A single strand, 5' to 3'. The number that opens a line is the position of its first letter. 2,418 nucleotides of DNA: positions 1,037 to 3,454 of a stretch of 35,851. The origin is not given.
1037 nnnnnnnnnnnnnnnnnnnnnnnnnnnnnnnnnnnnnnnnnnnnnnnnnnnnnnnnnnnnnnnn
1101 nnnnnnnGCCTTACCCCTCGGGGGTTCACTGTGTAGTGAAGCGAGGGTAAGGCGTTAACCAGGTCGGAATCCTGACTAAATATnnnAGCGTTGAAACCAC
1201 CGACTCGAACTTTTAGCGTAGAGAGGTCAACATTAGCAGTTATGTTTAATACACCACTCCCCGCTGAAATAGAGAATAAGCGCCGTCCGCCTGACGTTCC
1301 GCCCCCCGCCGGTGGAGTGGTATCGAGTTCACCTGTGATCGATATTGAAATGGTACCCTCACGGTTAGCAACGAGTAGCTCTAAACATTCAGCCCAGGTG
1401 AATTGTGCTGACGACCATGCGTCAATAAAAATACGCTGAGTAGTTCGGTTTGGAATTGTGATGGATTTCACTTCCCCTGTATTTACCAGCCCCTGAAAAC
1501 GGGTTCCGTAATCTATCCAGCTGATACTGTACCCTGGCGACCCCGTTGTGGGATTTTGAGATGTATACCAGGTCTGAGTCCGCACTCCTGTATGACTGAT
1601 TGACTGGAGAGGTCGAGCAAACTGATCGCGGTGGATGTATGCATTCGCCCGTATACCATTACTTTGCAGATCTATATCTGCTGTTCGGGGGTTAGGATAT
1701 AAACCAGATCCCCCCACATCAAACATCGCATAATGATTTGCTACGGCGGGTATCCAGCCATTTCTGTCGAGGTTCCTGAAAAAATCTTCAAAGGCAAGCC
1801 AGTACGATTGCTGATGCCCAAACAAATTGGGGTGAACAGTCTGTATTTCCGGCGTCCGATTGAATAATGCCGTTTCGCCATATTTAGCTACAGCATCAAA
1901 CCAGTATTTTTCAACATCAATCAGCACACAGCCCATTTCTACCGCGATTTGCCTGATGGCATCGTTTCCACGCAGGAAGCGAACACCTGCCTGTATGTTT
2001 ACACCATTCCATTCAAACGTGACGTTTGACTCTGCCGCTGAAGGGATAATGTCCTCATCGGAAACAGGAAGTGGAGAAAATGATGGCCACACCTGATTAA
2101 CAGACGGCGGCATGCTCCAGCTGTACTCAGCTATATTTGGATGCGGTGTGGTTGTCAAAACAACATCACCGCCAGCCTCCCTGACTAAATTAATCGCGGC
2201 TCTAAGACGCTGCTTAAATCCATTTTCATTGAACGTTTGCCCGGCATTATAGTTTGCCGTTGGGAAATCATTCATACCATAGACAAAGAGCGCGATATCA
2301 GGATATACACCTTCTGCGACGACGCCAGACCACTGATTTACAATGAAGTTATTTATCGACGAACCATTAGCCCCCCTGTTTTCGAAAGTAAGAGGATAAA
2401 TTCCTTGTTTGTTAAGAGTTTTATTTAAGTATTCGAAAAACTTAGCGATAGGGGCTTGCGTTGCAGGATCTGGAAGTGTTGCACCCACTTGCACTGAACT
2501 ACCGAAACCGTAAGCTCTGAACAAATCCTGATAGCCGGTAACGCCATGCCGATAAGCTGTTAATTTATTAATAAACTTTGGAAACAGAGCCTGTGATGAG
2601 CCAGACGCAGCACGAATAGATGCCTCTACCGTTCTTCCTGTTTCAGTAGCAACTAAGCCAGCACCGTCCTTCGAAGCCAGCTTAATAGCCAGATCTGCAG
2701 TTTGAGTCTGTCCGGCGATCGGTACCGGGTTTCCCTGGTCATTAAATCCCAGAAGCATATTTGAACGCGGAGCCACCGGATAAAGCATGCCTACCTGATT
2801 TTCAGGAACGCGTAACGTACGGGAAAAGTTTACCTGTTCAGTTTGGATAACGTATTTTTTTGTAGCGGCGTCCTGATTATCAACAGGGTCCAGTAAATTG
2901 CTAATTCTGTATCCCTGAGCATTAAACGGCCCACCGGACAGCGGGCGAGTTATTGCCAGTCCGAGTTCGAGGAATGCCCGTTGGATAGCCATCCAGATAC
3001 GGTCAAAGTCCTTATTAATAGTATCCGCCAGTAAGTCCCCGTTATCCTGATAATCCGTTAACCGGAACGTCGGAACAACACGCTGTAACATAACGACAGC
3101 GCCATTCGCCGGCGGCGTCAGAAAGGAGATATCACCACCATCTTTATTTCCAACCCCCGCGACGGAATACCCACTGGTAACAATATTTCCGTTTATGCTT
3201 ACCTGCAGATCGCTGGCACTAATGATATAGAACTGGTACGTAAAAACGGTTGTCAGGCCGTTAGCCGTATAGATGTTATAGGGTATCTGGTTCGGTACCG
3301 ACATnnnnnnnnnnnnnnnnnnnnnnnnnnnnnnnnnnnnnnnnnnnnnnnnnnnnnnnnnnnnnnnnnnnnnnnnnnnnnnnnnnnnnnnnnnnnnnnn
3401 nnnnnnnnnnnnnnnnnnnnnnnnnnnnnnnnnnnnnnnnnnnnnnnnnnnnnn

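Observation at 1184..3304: Tail fiber with possible SGNH esterase-like domain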

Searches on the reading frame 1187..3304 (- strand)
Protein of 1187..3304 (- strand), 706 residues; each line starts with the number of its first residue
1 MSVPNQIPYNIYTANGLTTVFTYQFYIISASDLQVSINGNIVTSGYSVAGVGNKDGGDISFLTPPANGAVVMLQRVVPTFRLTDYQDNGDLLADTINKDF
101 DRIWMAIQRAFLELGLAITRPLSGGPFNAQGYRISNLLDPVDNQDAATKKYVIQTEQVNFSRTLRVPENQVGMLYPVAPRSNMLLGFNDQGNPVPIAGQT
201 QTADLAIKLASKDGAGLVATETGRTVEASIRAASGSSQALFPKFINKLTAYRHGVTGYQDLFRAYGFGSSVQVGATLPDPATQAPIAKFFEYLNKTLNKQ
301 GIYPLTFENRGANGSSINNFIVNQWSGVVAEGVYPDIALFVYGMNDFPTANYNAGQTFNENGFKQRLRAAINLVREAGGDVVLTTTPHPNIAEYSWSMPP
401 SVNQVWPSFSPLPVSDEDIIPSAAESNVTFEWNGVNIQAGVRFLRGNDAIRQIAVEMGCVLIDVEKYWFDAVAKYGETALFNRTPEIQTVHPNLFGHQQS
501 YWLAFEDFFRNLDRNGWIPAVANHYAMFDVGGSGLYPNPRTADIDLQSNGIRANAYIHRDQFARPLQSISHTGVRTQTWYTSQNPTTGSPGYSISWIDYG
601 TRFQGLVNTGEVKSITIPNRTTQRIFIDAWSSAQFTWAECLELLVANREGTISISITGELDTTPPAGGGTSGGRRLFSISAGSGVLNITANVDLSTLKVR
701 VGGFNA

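Call 6: search_protein_families(library=pfam, proteins=[window:1187-3304:-], max_evalue=1)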
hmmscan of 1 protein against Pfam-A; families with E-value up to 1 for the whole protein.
window:1187-3304:- (706 aa): 2 families
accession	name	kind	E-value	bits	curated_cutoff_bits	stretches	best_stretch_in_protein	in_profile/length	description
PF03906.20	Phage_T7_tail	-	4.5e-11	43.1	25.2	1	9-153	8-149/157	Phage T7 tail fibre protein, N-terminal domain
PF13472.12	Lipase_GDSL_2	-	3.3e-09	37.9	32.9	1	291-498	21-177/178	GDSL-like Lipase/Acylhydrolase family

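Call 7: search_protein_families(library=phrogs, proteins=[window:1187-3304:-], max_evalue=0.01)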
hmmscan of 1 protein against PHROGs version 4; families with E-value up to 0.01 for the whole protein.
window:1187-3304:- (706 aa): 27 families (the best 25 are shown)
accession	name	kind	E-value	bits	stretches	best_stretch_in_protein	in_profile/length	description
phrog_18703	-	tail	7.3e-287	952.9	1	183-705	1-516/517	tail fiber protein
phrog_28871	-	unknown function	7.4e-83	279.9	1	1-213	1-215/946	-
phrog_1640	-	tail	3.8e-81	275.3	1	1-234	1-246/765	tail protein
phrog_30017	-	unknown function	6.6e-73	247.1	1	1-226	1-229/1025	-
phrog_17220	-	unknown function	5.5e-34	118.5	1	1-232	1-243/868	-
phrog_32960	-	unknown function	4.7e-32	112.1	1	1-219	1-227/762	-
phrog_36601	-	tail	6.2e-29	101.8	1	1-220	15-249/1084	tail fiber protein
phrog_6518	-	tail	1.3e-28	100.6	1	8-194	5-194/793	tail fiber protein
phrog_38237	-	unknown function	7.3e-28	98.3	1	1-233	1-240/697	-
phrog_8649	-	unknown function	8.3e-25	88.5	1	1-216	1-225/743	-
phrog_13893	-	tail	3.1e-23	83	1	1-149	1-157/648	tail protein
phrog_14442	-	tail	4.2e-23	82.7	1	26-225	2-183/733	tail protein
phrog_5510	-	tail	1.2e-22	81.1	1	1-216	1-233/789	tail fiber protein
phrog_5662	-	tail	1.5e-14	54.3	1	1-150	1-158/729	tail fiber protein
phrog_2710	-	tail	5e-14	52.6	1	9-154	12-159/781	tail fiber protein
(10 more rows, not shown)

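Call 9: search_solved_structures(query=window:1187-3304:-, max_evalue=1, show_alignments=3)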
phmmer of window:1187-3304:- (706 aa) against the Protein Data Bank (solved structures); distinct sequences matched with E-value up to 1: 5.
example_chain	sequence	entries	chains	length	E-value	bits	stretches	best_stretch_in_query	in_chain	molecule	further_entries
28lx_A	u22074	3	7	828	8.1e-13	50.7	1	1-151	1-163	Dpo31, tailspike protein | Dpo31-deltaD1, viral depolymerase depleted of domain 1 | Tail fibers Dpo36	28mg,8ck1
9m4d_A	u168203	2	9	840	1.1e-11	47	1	72-218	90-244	Probable tail spike protein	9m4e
9m4c_B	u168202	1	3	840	1.1e-11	46.9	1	71-218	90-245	Depolymerase, capsule KN1-specific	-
23sh_r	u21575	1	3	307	0.033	15.6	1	121-155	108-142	tail fiber gp9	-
5jd3_A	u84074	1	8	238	0.77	11.1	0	447-499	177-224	LAE5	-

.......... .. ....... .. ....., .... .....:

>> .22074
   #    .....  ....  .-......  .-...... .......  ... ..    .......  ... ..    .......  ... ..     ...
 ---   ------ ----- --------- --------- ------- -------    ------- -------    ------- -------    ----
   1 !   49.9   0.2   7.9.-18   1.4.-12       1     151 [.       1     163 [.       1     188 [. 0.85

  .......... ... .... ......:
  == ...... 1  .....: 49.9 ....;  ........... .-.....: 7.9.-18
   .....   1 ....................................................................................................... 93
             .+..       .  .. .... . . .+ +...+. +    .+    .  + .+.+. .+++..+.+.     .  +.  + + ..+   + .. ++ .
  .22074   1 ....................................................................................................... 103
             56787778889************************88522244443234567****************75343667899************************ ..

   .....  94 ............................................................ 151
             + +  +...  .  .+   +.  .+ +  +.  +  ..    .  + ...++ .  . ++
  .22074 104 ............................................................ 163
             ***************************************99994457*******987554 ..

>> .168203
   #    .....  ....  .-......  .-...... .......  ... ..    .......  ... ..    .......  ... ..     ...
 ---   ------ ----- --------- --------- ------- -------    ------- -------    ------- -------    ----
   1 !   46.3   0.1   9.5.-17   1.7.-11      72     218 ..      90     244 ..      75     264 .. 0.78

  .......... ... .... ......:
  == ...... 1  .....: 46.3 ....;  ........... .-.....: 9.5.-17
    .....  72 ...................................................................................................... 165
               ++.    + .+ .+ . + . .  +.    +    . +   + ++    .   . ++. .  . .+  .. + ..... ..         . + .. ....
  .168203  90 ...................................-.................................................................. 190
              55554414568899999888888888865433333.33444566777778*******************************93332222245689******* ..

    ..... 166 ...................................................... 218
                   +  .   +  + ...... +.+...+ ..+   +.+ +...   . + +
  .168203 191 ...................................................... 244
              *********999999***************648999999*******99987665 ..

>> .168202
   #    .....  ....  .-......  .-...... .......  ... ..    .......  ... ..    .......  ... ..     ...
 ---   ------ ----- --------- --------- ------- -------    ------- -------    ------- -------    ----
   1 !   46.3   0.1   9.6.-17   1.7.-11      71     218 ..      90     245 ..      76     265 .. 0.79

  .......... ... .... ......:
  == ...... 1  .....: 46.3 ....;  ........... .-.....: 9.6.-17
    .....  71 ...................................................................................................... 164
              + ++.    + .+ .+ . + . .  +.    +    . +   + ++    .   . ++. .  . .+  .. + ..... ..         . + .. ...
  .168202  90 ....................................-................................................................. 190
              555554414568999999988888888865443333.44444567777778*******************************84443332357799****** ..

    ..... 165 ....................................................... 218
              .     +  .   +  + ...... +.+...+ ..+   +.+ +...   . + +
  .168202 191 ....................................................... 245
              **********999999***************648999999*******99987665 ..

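Call 10: search_dna_similar(query=window:1187-3304:-, collection=phages, mode=protein, max_rows=40)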
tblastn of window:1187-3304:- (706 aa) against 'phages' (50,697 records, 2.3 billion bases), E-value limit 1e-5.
Records with a match: 144; places in all: 144; records where one place covers at least 80% of the query: 0.
Best place of each record, by identity: 60-80% 2; <60% 142.
By first word of the organism name: Klebsiella 33; Pelagibacter 26; Escherichia 20; Pseudomonas 15; Salmonella 12; Acinetobacter 4; Rhizobium 4; Xanthomonas 4; Yersinia 3; Enterobacter 3; and 11 more.
By host as written in the record: - 21; Klebsiella pneumoniae 17; Candidatus Pelagibacter ubique HTCC1062 15; Pseudomonas aeruginosa PA14 5; Escherichia coli O157:H7 4; Candidatus Pelagibacter sp H2P3alpha 4; Candidatus Pelagibacter sp. HTCC7211 4; Xanthomonas citri 4; and 50 more.
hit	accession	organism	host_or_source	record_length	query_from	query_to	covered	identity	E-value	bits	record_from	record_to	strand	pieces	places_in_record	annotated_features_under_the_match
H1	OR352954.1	Escherichia phage AV124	Escherichia coli ESBL033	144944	209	704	70%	65.5%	0e+0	659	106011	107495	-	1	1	non-contractile tail fiber protein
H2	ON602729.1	Klebsiella phage VLCpiM5b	Klebsiella pneumoniae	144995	209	704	70%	64.9%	0e+0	649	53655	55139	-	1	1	tail fiber protein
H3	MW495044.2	Klebsiella phage vB_KpnP_P184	Klebsiella pneumoniae 184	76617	204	704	71%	58.1%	0e+0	598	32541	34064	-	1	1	hypothetical protein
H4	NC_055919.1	Klebsiella phage vB_KpnP_P184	Klebsiella pneumoniae 184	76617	204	704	71%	58.1%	0e+0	598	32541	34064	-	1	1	tail fiber protein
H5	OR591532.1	Klebsiella phage KL01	Klebsiella quasipneumoniae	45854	214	706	70%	58.2%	0e+0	602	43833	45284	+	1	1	tail fibers protein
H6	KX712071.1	Klebsiella phage vB_KpnP_KpV766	Klebsiella pneumoniae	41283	182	704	74%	48.6%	2e-159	515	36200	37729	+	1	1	putative tail fiber protein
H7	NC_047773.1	Klebsiella phage vB_KpnP_KpV766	Klebsiella pneumoniae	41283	182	704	74%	48.6%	2e-159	515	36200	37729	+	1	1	tail fiber protein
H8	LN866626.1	Klebsiella phage vB_KpnP_KpV289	Klebsiella pneumoniae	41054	190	704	73%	48.8%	2e-159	516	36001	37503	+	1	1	Phage tail fibers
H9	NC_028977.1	Klebsiella phage vB_KpnP_KpV289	Klebsiella pneumoniae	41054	190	704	73%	48.8%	2e-159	516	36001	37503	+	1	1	tail fiber protein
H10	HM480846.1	Escherichia phage K30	-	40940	208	706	71%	50.4%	6e-162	523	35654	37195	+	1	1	hypothetical protein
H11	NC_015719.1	Escherichia phage K30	-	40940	208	706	71%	50.4%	6e-162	523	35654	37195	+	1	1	tail fiber protein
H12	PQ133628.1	Klebsiella phage PQ7254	Klebsiella pneumoniae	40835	190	704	73%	48.5%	1e-158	513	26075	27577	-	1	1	hypothetical protein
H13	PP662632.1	Klebsiella phage YMR1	Klebsiella pneumoniae NCCP 16126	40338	190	704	73%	48.5%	2e-158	513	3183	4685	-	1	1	tail fiber protein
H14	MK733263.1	Yersinia phage YeP5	Yersinia enterocolitica JL2002-6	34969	1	233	33%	53.2%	2e-65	241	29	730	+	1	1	hypothetical protein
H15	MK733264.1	Yersinia phage YeP6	Yersinia enterocolitica JL2004-21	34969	1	233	33%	53.2%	2e-65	241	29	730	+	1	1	hypothetical protein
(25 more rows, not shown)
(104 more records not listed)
